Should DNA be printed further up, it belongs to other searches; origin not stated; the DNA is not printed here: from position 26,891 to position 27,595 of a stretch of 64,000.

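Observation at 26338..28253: Compact four-gene operon: TauE/SafE exporter, cereblon-like CULT domain, YjbQ and DUF427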

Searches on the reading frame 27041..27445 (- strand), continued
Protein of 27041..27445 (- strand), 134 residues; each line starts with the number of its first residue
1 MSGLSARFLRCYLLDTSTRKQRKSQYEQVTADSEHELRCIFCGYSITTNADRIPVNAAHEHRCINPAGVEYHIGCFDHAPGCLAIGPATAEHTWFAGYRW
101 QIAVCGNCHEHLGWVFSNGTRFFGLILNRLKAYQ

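Call 58: fold_search(model_id=the predicted structure, library=pdb)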
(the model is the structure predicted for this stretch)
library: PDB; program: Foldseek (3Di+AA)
matches with E <= 10: 496; with E <= 0.001: 165
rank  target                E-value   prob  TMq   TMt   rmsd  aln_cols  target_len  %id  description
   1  6r0q_A                6.2e-11  1.00  0.73  0.90   1.4       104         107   38  Mutant cereblon isoform 4 from Magnetospirillum gryphiswaldense in complex with thalidomide metabolite alpha-(o-carbox (released 2019-08-07)
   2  4v32_A                6.5e-11  1.00  0.72  0.91   1.3       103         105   41  Cereblon isoform 4 from Magnetospirillum gryphiswaldense in complex with Thalidomide, Y101F mutant (released 2014-12-17)
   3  6r0s_A                6.5e-11  1.00  0.72  0.88   2.1       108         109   39  Cereblon isoform 4 from Magnetospirillum gryphiswaldense in complex with compound 4a and hydrolysis product (released 2019-08-07)
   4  8rdp_A                6.8e-11  1.00  0.71  0.89   1.7       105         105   39  Cereblon isoform 4 from Magnetospirillum gryphiswaldense in complex with spiro-isoxazol based compound 8a (released 2024-04-10)
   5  6r1a_A                6.8e-11  1.00  0.72  0.85   2.6       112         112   38  Cereblon isoform 4 from Magnetospirillum gryphiswaldense in complex with compound 20b (released 2019-08-07)
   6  6r18_B                6.8e-11  1.00  0.70  0.86   2.8       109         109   40  Cereblon isoform 4 from Magnetospirillum gryphiswaldense in complex with compound 11a (released 2019-08-07)
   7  9htq_A                7.2e-11  1.00  0.73  0.87   4.2       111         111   40  Cereblon isoform 4 from Magnetospirillum gryphiswaldense in complex with glutarimide based compound 2u (released 2025-10-29)
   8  9htl_A                8.0e-11  1.00  0.71  0.87   1.6       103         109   40  Cereblon isoform 4 from Magnetospirillum gryphiswaldense in complex with glutarimide based compound 2j (released 2025-10-29)
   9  6r13_A                8.9e-11  1.00  0.72  0.89   2.1       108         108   39  Cereblon isoform 4 from Magnetospirillum gryphiswaldense in complex with compound 7f (released 2019-08-07)
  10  6r18_A                9.9e-11  1.00  0.71  0.85   2.2       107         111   38  Cereblon isoform 4 from Magnetospirillum gryphiswaldense in complex with compound 11a (released 2019-08-07)
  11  5ohb_A                1.3e-10  1.00  0.72  0.90   1.3       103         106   40  Cereblon isoform 4 from Magnetospirillum gryphiswaldense in complex with Piperidin-2-one (Valerolactam) (released 2018-10-10)
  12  5amh                  1.3e-10  1.00  0.72  0.90   1.3       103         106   40  Cereblon isoform 4 from Magnetospirillum gryphiswaldense in complex with Thalidomide, trigonal crystal form (released 2015-07-01)
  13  4v31_A                1.3e-10  1.00  0.72  0.86   2.3       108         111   40  Cereblon isoform 4 from Magnetospirillum gryphiswaldense in complex with Deoxyuridine (released 2014-12-17)
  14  6r0v_A                1.3e-10  1.00  0.71  0.86   1.7       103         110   40  Cereblon isoform 4 from Magnetospirillum gryphiswaldense in complex with hydrolysis product of compound 4b (released 2019-08-07)
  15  9htp_A                1.3e-10  1.00  0.72  0.91   1.3       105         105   40  Cereblon isoform 4 from Magnetospirillum gryphiswaldense in complex with glutarimide based compound 2p (released 2025-10-29)
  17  4v32_B                1.5e-10  1.00  0.71  0.90   1.4       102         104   41  Cereblon isoform 4 from Magnetospirillum gryphiswaldense in complex with Thalidomide, Y101F mutant (released 2014-12-17)
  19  4v2y_A                1.8e-10  1.00  0.72  0.91   1.3       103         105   40  Cereblon isoform 4 from Magnetospirillum gryphiswaldense in complex with Thalidomide (released 2014-12-17)
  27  4v2y_B                4.3e-10  1.00  0.71  0.90   1.4       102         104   40  Cereblon isoform 4 from Magnetospirillum gryphiswaldense in complex with Thalidomide (released 2014-12-17)
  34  4v2y_C                2.3e-09  1.00  0.68  0.88   1.9       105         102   38  Cereblon isoform 4 from Magnetospirillum gryphiswaldense in complex with Thalidomide (released 2014-12-17)
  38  4v32_C                4.5e-09  1.00  0.67  0.89   1.4       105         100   39  Cereblon isoform 4 from Magnetospirillum gryphiswaldense in complex with Thalidomide, Y101F mutant (released 2014-12-17)
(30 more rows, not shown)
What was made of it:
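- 27041..27445 (-): Stand-alone CULT (cereblon-family) protein, 134 aa. Zn site C39/C42/C105/C108. Aromatic cage W94/W100/W114 plus F116. Disordered N-terminal ~35 residues. Foldseek to MsCI4: TM 0.9, rmsd 1.3 Å (call 58).
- On CULT (cereblon) domain family: Foldseek TM 0.85-0.92 and rmsd 0.9-2 Å to MsCI4 (call 58).
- They superpose on MsCI4 structures solved with thalidomide, deoxyuridine, valerolactam and glutarimides (call 58).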

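Call 70: search_protein_representatives(alignment_id=A1)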
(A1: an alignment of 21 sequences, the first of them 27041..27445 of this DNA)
Query: 21 sequences, 133 profile positions. Proteins with E-value up to 0.001 (for the whole library): 2974; up to 1e-10: 1820; up to 1e-30: 723. The best 150 are listed.
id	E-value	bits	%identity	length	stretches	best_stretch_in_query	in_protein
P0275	2.4e-108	374.0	-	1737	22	30-113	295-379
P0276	2.8e-45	169.9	-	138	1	8-131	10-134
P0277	9.9e-44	164.9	-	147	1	7-130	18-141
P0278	3.2e-43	163.2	-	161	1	18-130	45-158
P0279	3.6e-43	163.1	-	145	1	14-132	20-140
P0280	4.6e-43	162.7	-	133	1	3-130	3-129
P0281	6.6e-43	162.2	-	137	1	13-130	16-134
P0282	9.7e-43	161.7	-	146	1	19-131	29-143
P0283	2.8e-42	160.2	-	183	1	14-132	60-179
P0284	3.5e-42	159.9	-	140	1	8-130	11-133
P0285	3.9e-42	159.7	-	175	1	18-131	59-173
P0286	5.4e-42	159.3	-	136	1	8-131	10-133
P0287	6.4e-42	159.0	-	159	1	8-130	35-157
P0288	6.6e-42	159.0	-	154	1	19-132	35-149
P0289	1.0e-41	158.4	-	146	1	8-131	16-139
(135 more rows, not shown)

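Call 71: search_protein_families(library=padloc, proteins=[window:27041-27445:-], max_evalue=0.01)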
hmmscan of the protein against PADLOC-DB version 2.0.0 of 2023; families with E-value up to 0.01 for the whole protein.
window:27041-27445:- (134 aa): 0 families

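Call 74: list_cluster_members(proteins=[window:27041-27445:-, window:11165-12802:-, window:13369-14562:-, window:26625-27041:-])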
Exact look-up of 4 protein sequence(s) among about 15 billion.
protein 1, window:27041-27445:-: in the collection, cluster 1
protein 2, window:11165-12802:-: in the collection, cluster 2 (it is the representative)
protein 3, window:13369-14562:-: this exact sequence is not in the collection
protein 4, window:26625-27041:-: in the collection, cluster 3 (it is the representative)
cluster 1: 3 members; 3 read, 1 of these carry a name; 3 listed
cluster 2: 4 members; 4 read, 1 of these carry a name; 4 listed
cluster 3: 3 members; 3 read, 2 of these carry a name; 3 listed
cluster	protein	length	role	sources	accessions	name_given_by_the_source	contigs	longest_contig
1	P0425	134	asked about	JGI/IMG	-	hypothetical protein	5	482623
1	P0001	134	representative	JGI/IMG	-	-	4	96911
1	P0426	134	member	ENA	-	-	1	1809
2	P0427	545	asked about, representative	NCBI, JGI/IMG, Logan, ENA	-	chaperonin GroEL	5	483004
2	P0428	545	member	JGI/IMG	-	-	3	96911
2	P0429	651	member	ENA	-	-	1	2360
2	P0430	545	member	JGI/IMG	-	-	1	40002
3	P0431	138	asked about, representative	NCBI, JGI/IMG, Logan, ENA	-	secondary thiamine-phosphate synthase enzyme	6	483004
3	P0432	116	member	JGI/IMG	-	secondary thiamine-phosphate synthase enzyme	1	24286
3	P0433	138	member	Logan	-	-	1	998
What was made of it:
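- Tried and rejected: Organism naming by exact-sequence look-up: no organism names were returned (call 74).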
